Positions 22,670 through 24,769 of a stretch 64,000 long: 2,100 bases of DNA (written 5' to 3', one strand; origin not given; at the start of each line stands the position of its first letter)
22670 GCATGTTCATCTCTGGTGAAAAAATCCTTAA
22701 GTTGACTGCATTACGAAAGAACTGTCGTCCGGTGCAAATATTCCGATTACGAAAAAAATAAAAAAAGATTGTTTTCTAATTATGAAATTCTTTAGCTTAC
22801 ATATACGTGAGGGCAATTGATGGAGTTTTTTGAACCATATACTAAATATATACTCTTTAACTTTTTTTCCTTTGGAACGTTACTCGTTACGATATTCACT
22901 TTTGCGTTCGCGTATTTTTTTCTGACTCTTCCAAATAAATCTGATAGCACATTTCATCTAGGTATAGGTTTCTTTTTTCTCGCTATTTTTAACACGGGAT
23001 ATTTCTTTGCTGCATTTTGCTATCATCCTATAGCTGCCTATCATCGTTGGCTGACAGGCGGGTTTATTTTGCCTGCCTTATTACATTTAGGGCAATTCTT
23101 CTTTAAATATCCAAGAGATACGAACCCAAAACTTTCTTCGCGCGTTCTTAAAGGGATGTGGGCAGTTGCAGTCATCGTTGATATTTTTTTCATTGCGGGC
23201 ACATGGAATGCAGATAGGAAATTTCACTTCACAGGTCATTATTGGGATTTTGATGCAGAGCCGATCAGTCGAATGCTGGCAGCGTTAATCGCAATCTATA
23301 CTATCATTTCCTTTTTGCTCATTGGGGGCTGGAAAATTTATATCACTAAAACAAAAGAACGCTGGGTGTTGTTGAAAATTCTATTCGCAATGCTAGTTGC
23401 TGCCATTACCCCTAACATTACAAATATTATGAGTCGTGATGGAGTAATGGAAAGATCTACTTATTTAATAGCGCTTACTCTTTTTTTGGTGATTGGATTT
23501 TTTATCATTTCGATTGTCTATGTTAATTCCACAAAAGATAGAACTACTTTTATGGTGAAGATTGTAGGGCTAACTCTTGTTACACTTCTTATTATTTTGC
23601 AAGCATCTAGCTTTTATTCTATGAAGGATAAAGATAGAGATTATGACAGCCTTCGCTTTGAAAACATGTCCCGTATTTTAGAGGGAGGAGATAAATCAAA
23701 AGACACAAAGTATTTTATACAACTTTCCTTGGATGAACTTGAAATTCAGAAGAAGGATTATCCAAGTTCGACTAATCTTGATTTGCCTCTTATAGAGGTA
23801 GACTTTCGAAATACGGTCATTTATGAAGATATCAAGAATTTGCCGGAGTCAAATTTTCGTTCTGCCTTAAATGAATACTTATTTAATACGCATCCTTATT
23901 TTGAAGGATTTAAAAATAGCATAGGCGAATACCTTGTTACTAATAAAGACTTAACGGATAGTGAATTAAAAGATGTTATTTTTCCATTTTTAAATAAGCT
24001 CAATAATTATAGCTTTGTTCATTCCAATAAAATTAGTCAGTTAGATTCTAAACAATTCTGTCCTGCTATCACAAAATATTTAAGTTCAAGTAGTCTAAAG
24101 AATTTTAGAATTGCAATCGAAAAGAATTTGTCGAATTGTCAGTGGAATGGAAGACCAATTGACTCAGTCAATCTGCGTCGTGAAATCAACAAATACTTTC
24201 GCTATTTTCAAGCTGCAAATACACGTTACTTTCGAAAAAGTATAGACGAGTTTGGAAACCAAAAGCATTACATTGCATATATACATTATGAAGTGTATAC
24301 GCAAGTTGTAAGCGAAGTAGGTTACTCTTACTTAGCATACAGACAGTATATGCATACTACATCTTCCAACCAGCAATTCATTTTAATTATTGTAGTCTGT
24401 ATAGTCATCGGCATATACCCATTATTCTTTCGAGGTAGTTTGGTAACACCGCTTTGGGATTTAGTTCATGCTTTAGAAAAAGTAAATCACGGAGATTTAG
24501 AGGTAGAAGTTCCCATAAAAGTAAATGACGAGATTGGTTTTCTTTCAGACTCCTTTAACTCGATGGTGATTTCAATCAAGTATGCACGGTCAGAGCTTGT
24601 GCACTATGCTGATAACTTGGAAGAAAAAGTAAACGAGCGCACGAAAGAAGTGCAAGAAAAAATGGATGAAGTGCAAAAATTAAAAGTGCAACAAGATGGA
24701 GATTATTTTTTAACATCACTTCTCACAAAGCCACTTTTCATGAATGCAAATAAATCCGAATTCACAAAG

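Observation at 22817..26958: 7TM-HAMP-PP2C-TPR sensor phosphatase translationally coupled to an unknown 312-aa membrane protein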

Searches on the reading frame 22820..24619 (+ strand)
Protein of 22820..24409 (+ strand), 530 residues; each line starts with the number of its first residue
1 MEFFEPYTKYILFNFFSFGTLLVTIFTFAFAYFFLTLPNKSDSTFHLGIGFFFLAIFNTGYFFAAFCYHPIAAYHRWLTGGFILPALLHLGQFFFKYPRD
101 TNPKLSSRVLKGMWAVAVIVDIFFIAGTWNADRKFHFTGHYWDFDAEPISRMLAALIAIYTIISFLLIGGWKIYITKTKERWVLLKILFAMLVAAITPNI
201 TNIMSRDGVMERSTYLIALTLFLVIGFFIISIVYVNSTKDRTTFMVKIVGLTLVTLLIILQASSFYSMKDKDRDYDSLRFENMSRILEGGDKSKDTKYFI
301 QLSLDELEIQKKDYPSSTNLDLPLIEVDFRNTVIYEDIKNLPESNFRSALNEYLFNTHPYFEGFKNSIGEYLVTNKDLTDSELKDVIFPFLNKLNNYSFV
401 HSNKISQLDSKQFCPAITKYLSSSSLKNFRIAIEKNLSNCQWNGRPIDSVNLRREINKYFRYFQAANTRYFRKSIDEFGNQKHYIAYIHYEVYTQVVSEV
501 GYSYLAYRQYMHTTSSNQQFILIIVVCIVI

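Call 25: find_homologous_proteins(query=window:22820-24409:+)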
Query window:22820-24409:+ (530 aa): 7 proteins with E <= 0.001 among 8000 candidates.
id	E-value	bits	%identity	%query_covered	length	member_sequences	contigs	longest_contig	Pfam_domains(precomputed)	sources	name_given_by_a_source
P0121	2.5e-295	998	82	98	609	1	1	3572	PF00672.31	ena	-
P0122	1.1e-142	495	49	82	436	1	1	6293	-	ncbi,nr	ncbi:MAG: serine/threonine protein phosphatase, partial [Leptospira sp.]|nr:serine/threonine protein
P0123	6.7e-134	466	55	72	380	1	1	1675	-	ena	-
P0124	1.4e-96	343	42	79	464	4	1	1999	-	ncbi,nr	ncbi:MAG: hypothetical protein KDK33_18410, partial [Leptospiraceae bacterium]|nr:hypothetical prote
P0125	1.3e-95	339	44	65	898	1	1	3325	PF14559.13,PF00672.31,PF14853.13,PF00515.35,PF13428.13,PF07228.18,PF07719.24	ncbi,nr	ncbi:MAG: SpoIIE family protein phosphatase, partial [Leptospiraceae bacterium]|nr:SpoIIE family pro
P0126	1.7e-52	197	30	95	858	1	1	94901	PF00672.31,PF07228.18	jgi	-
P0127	6.8e-46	175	32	55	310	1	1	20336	-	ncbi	-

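Call 26: find_encoding_contigs(protein=P0125, flank=6000, max_places=2)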
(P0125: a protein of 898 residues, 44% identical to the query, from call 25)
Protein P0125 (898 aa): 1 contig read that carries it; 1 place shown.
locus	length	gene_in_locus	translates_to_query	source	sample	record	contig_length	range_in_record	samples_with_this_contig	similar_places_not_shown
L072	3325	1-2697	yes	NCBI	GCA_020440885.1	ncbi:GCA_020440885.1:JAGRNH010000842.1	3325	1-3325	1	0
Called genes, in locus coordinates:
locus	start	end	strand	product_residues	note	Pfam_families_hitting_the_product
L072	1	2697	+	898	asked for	PF00672:HAMP, PF07228:SpoIIE, PF00515:TPR_1 (faint), PF07719:TPR_2 (faint), PF13428:TPR_14 (faint), PF14559:TPR_19 (faint), PF14853:Fis1_TPR_C (faint)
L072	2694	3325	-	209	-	PF12895:ANAPC3 (faint), PF13428:TPR_14 (faint), PF14559:TPR_19 (faint), PF23914:TPR_CcmH_CycH (faint), PF25058:ARM_TT21 (faint), PF13431:TPR_17 (faint), PF00515:TPR_1 (faint), PF25062:ARM_TT21_N, +3 more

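Call 27: find_encoding_contigs(protein=P0126, flank=6000, max_places=2)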
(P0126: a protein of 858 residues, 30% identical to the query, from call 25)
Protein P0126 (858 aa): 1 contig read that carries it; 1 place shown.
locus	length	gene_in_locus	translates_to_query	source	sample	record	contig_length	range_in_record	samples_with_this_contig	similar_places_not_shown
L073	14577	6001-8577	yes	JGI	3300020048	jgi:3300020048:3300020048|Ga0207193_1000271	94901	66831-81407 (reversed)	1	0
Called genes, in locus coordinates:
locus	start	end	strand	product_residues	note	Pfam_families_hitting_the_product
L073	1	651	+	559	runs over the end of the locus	PF03235:GmrSD_N, PF07510:GmrSD_C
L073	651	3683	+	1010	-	PF04313:HSDR_N, PF00270:DEAD, PF04851:ResIII, PF18766:SWI2_SNF2, PF22679:T1R_D3-like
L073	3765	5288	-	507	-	PF05362:Lon_C, PF00004:AAA (faint), PF13541:ChlI, PF01078:Mg_chelatase, PF00158:Sigma54_activat (faint), PF07728:AAA_5 (weak), PF00493:MCM (weak), PF13335:Mg_chelatase_C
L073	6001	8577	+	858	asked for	PF00672:HAMP, PF07228:SpoIIE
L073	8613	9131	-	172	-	PF16694:Cytochrome_P460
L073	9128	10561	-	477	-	PF00672:HAMP, PF00211:Guanylate_cyc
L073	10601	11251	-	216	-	PF03006:HlyIII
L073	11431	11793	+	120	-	-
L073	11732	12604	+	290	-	-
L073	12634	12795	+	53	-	-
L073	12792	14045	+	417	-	PF00070:Pyr_redox (faint), PF00890:FAD_binding_2, PF01266:DAO (weak), PF01494:FAD_binding_3 (faint), PF03486:HI0933_like (weak), PF07992:Pyr_redox_2, PF12831:FAD_oxidored, PF13450:NAD_binding_8 (weak), +2 more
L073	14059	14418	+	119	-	PF07892:DUF1667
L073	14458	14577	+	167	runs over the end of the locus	PF01327:Pep_deformylase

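Call 28: find_encoding_contigs(protein=P0122, flank=6000, max_places=2)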
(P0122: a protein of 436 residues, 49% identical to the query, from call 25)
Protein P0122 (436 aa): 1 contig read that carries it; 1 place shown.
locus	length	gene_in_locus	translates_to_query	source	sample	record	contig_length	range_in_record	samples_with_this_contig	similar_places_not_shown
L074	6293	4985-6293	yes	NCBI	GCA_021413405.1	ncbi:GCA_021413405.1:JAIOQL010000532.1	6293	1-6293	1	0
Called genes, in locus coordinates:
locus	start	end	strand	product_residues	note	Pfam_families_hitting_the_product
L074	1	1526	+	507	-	PF07228:SpoIIE, PF07719:TPR_2 (faint)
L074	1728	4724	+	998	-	PF07719:TPR_2 (faint), PF00672:HAMP, PF07228:SpoIIE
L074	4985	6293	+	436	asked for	?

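Call 45: search_protein_families(library=pfam, alignment_id=A2, max_evalue=1)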
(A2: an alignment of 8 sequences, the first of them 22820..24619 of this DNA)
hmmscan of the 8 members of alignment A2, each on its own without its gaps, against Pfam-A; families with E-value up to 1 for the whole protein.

A. member 1, window:22820-24619:+ (600 aa): 1 family
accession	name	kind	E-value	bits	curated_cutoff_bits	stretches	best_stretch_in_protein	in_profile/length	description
PF00672.30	HAMP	-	3.2e-11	43.8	25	1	536-586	1-51/53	HAMP domain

B. families by the number of members that match (of 8 scanned): 32 families (the first 25 are shown)
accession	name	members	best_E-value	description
PF00672.30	HAMP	4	2.9e-11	HAMP domain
PF07228.17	SpoIIE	2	1.2e-31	Stage II sporulation protein E (SpoIIE)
PF10864.13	DUF2663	2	0.00022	Protein of unknown function (DUF2663)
PF07719.23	TPR_2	1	3.1e-11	Tetratricopeptide repeat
PF14853.12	Fis1_TPR_C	1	5.6e-09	Fis1 C-terminal tetratricopeptide repeat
PF14559.12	TPR_19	1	1.5e-07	Tetratricopeptide repeat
PF13428.12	TPR_14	1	3.5e-06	Tetratricopeptide repeat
PF00515.34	TPR_1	1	7.5e-06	Tetratricopeptide repeat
PF13432.12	TPR_16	1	3.7e-05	Tetratricopeptide repeat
PF12895.13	ANAPC3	1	9.7e-05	Anaphase-promoting complex, cyclosome, subunit 3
PF23914.1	TPR_CcmH_CycH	1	0.00031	Cytochrome c-type biogenesis protein H TPR domain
PF00335.26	Tetraspanin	1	0.00053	Tetraspanin family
PF08733.15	PalH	1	0.0027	PalH/RIM21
PF15463.11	ECM11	1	0.0029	Extracellular mutant protein 11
PF10066.14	DUF2304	1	0.014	Uncharacterized conserved protein (DUF2304)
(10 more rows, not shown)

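Call 68: predict_structure(alignment_id=A2)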
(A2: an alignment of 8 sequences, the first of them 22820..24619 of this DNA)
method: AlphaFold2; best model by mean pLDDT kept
length: 600 residues; sequences in the alignment: 8
mean_pLDDT: 71.2   pTM: 0.59
mean pLDDT of the five models: 71.2, 63.3, 59.9, 58.8, 57.3
residues with pLDDT >= 90: 82; 70-90: 234; 50-70: 239; < 50: 45
segments of 3 or more residues with pLDDT < 50: 1-14, 132-146, 243-246
pLDDT, mean of each block of 10 residues (from residue 1): 35 52 65 63 56 62 54 52 63 70 78 78 66 40 48 71 77 81 78 71 65 64 63 55 50 57 64 75 63 64 82 61 85 91 92 91 94 94 92 86 80 88 89 90 89 91 78 63 76 83 73 66 64 52 69 79 67 70 82 79
secondary structure, 60 per line:
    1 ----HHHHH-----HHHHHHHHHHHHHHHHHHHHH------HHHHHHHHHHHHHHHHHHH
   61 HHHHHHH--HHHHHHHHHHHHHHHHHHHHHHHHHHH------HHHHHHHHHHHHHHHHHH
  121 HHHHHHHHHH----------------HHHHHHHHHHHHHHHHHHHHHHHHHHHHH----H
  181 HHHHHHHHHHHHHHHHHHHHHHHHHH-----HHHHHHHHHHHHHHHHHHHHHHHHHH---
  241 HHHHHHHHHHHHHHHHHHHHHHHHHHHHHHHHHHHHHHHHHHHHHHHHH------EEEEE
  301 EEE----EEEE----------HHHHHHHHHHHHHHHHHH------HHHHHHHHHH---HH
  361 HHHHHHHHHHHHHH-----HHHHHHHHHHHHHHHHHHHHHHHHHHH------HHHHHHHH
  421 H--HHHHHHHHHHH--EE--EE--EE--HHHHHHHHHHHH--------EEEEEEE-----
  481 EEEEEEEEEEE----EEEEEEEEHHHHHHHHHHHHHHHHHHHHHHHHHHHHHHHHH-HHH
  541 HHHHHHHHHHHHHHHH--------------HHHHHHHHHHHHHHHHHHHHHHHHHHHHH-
elements in order: H5-9 H15-35 H42-67 H70-96 H103-130 H147-175 H180-206 H212-237 H241-289 E296-303 E308-311 H322-339 H346-355 H359-374 H380-406 H413-421 H424-434 H449-460 E469-475 E481-491 E496-503 H504-536 H538-556 H571-599

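Call 70: fold_search(model_id=the predicted structure, library=pdb)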
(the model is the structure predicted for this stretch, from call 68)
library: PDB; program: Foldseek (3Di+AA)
matches with E <= 10: 510; with E <= 0.001: 1
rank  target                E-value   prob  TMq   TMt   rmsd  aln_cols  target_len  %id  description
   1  9a5d_A                4.2e-04  1.00  0.16  0.16  24.9       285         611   15  Integrative model of WALK-YYCH by crosslinking MS and deep learning (released 2024-09-18)
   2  7ld3_R                1.2e-02  0.99  0.23  0.41   7.9       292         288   13  Cryo-EM structure of the human adenosine A1 receptor-Gi2-protein complex bound to its endogenous agonist and an allost (released 2021-09-08)
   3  8xxr_R                1.8e-02  0.98  0.24  0.41   7.6       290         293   11  Structure of CXCR2 bound to CXCL6 (CXCR2-CXCL6-Go Full map) (released 2025-01-15)
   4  8haf_R                2.0e-02  0.99  0.24  0.35   8.7       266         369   13  PTHrP-PTH1R-Gs complex (released 2022-12-21)
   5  8hs3_R                3.8e-02  0.99  0.25  0.46   6.7       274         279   13  Gi bound orphan GPR20 in ligand-free state (released 2023-03-08)
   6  9llb_R                5.1e-02  0.98  0.25  0.47   6.9       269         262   13  DOI-NBOMe-bound Serotonin 2A (5-HT2A) receptor-Gq complex (released 2026-01-14)
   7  8ibv_R                5.6e-02  0.99  0.26  0.47   7.8       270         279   12  Cryo-EM structure of the motilin-bound motilin receptor-Gq protein complex (released 2023-04-12)
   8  8xxy                  5.9e-02  0.90  0.21  0.41   6.8       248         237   12  Structure of CXCR3 in the apo-state (Receptor focused map) (released 2025-02-26)
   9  7ckw_R                6.5e-02  0.92  0.24  0.42   8.0       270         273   15  Cryo-EM structure of Fenoldopam bound dopamine receptor DRD1-Gs signaling complex (released 2021-03-03)
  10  9m1h_A                7.2e-02  0.94  0.24  0.40   7.8       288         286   10  Cryo-EM structure of PGE2-EP1-Gq complex (released 2025-04-30)
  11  8jbh_B                7.5e-02  0.96  0.24  0.42   7.9       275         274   11  Substance P bound to active human neurokinin 3 receptor in complex with Gq (released 2024-02-07)
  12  7w56_R                8.3e-02  0.93  0.24  0.42   8.0       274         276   11  Cryo-EM structure of the neuromedin S-bound neuromedin U receptor 1-Gq protein complex (released 2022-04-20)
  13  7vvk_R                1.1e-01  0.92  0.25  0.39   7.2       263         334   12  PTH-bound human PTH1R in complex with Gs (class1) (released 2022-08-03)
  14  7t96_A                1.1e-01  0.89  0.24  0.43   8.9       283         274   13  Cryo-EM structure of S2 state ACh-bound M2R-Go signaling complex with a PAM (released 2023-01-25)
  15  8ibu_R                1.2e-01  0.96  0.25  0.47   6.6       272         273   14  Cryo-EM structure of the erythromycin-bound motilin receptor-Gq protein complex (released 2023-04-12)
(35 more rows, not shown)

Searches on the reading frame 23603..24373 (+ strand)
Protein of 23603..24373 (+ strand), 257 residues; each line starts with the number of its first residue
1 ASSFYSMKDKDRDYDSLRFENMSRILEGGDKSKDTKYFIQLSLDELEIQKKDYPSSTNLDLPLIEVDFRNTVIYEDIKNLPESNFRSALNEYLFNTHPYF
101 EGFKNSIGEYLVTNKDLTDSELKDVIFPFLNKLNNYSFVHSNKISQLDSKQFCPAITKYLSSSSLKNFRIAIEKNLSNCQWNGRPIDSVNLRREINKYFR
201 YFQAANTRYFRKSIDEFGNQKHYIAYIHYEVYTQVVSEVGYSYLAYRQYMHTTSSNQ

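Call 40: find_homologous_proteins(query=window:23603-24373:+)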
Query window:23603-24373:+: 391 candidates shared short words with the query, none scored E <= 0.001.
